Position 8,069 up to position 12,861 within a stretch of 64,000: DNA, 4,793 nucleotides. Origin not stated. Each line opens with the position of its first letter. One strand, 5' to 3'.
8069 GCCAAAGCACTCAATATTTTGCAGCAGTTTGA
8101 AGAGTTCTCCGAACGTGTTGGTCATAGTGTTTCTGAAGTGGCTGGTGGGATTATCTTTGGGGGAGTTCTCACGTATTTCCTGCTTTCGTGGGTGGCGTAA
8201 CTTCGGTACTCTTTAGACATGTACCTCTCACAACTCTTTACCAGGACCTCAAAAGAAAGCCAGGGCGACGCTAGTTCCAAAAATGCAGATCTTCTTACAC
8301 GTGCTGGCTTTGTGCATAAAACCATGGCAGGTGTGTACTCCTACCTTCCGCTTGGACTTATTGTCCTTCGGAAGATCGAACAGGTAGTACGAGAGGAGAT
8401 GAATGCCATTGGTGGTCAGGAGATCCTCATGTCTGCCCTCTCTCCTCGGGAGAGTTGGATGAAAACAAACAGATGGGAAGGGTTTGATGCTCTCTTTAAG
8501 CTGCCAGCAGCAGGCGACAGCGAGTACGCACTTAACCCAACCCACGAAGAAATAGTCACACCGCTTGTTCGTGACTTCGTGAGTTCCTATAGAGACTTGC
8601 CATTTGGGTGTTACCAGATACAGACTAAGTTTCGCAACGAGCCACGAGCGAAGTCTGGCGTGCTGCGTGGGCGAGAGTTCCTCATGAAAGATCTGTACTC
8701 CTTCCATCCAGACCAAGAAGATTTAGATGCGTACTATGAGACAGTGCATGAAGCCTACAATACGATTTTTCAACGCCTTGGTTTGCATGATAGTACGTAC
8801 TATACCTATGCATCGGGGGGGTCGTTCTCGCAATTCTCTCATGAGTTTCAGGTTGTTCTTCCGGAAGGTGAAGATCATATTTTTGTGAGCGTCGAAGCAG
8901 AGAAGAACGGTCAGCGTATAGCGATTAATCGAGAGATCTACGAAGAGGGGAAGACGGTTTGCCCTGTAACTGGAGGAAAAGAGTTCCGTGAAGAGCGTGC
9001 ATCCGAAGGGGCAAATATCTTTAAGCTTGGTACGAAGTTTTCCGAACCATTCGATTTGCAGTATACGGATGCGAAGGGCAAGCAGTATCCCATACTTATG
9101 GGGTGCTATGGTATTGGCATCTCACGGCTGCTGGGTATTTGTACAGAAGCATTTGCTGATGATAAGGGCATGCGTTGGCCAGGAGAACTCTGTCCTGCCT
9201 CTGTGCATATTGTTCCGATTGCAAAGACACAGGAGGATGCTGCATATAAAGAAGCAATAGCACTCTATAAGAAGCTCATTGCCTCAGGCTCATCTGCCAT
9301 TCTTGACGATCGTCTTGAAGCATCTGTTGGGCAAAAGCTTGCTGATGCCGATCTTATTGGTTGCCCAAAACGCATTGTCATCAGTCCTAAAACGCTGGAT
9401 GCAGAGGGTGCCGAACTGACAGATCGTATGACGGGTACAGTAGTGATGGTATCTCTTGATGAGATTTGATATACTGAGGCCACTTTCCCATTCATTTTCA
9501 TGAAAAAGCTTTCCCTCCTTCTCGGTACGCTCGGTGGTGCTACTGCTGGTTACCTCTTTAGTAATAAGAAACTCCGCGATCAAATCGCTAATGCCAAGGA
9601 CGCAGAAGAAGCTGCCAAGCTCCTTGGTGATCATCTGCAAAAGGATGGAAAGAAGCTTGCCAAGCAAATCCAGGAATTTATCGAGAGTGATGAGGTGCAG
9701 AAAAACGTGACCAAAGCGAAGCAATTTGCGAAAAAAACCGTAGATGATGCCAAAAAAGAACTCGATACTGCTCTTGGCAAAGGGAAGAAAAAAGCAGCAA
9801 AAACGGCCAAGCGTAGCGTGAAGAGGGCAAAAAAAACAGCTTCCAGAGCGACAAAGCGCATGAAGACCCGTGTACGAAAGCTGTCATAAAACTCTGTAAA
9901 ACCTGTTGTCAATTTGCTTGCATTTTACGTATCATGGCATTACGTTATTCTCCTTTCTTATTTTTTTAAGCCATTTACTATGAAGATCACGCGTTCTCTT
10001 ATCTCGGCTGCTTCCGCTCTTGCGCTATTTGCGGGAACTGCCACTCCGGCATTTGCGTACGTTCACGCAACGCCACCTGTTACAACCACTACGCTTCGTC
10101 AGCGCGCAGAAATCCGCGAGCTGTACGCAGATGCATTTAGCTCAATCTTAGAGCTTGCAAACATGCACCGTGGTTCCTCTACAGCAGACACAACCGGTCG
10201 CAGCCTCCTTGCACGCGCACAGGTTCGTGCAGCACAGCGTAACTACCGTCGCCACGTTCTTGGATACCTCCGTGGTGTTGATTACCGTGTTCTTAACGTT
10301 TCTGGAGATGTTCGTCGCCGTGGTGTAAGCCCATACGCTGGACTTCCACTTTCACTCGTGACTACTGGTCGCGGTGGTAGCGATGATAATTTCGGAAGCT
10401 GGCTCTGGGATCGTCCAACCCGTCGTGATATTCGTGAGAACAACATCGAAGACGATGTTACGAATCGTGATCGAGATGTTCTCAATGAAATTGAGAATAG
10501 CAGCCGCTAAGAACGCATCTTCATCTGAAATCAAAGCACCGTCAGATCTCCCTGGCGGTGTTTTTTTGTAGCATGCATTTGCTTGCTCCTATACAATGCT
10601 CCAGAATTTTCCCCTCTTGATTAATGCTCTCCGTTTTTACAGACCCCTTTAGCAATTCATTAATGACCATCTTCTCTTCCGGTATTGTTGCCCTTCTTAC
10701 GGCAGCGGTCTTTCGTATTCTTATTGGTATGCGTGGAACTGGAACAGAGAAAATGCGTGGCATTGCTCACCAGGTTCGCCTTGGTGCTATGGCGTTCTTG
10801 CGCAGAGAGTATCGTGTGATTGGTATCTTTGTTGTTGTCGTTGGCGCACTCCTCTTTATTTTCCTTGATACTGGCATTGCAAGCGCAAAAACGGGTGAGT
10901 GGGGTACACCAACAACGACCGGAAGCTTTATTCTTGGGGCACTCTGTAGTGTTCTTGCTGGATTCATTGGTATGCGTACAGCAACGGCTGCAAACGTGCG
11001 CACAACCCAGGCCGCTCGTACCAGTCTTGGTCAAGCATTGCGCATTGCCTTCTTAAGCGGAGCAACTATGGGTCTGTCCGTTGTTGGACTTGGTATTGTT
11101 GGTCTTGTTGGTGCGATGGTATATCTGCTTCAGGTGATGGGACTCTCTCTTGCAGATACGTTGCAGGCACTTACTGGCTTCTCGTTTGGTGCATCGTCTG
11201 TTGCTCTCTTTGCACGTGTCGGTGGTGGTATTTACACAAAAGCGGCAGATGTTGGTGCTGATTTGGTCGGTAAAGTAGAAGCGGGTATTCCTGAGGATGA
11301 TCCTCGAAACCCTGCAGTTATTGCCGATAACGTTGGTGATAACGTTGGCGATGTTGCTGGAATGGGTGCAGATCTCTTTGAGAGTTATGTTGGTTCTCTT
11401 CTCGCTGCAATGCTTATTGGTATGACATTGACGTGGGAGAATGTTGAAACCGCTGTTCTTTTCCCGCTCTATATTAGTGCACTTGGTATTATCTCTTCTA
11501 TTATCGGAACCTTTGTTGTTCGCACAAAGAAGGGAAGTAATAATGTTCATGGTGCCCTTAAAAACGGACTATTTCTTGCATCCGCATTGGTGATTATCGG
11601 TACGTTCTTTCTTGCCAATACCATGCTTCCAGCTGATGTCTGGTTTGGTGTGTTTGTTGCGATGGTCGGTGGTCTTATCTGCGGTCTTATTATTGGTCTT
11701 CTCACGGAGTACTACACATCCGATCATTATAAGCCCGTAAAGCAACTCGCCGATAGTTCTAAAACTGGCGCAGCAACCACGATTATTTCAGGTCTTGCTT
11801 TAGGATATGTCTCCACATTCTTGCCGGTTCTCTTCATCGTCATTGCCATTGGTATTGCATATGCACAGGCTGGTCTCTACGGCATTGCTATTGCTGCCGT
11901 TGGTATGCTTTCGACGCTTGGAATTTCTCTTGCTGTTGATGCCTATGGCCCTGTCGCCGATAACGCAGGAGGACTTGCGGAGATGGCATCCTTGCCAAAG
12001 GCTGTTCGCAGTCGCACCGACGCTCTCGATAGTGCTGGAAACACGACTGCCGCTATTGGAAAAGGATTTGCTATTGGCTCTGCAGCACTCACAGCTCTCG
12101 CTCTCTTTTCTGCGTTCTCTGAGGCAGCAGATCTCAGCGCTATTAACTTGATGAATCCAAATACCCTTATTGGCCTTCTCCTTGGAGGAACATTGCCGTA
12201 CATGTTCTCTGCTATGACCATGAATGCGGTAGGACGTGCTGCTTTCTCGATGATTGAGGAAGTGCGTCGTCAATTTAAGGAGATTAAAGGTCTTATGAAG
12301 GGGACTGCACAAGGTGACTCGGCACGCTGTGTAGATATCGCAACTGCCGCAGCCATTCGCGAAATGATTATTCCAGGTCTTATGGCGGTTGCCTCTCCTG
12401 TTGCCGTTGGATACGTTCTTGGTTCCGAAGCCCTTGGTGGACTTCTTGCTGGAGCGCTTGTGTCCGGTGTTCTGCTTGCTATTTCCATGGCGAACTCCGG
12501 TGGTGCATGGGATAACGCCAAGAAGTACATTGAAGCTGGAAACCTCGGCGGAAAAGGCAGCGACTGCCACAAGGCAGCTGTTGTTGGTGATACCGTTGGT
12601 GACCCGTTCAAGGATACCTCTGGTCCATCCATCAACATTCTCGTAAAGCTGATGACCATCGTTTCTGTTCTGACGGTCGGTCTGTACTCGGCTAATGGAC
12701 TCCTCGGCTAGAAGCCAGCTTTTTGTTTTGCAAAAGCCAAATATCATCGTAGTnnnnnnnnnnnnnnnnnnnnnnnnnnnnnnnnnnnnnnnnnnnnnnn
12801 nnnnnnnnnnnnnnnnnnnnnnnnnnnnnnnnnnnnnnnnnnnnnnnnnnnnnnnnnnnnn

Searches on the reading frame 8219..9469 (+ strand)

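Call 8: search_protein_families(library=pfam, proteins=[window:8219-9469:+])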
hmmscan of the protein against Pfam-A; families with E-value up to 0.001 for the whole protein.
window:8219-9469:+ (416 aa): 2 families
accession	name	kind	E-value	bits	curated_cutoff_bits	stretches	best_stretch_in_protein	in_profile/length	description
PF00587.30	tRNA-synt_2b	-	2.8e-30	106.1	29.3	1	97-311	5-178/179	tRNA synthetase class II core domain (G, H, P, S and T)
PF03129.25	HGTP_anticodon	-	3.2e-12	46.9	21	1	329-416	2-87/94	Anticodon binding domain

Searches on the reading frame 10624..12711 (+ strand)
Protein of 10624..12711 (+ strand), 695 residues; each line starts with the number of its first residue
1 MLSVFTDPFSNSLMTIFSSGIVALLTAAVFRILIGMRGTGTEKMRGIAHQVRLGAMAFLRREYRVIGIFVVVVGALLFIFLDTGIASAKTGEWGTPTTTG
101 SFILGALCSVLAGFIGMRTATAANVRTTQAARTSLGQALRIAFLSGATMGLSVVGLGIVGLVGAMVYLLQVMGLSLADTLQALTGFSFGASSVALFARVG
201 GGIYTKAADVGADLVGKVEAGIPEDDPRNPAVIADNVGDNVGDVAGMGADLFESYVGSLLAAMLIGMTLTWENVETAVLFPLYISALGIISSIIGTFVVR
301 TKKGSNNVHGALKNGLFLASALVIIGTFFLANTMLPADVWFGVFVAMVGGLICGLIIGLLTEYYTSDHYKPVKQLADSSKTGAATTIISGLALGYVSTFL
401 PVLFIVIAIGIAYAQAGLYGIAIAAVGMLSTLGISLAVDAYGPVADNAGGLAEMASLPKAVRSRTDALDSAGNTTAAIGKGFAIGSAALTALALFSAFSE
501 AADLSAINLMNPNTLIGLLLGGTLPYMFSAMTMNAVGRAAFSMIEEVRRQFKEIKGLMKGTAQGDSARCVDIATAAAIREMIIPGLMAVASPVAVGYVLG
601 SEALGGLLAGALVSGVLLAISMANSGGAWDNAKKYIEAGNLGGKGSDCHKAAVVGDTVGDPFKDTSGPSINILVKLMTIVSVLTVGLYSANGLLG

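Call 8: search_protein_families(library=pfam, proteins=[window:10624-12711:+])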
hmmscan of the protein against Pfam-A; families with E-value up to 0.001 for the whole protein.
window:10624-12711:+ (695 aa): 1 family
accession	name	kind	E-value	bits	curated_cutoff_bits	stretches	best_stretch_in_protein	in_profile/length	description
PF03030.21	H_PPase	-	6.5e-273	907.7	29.7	1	21-683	1-644/645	Inorganic H+ pyrophosphatase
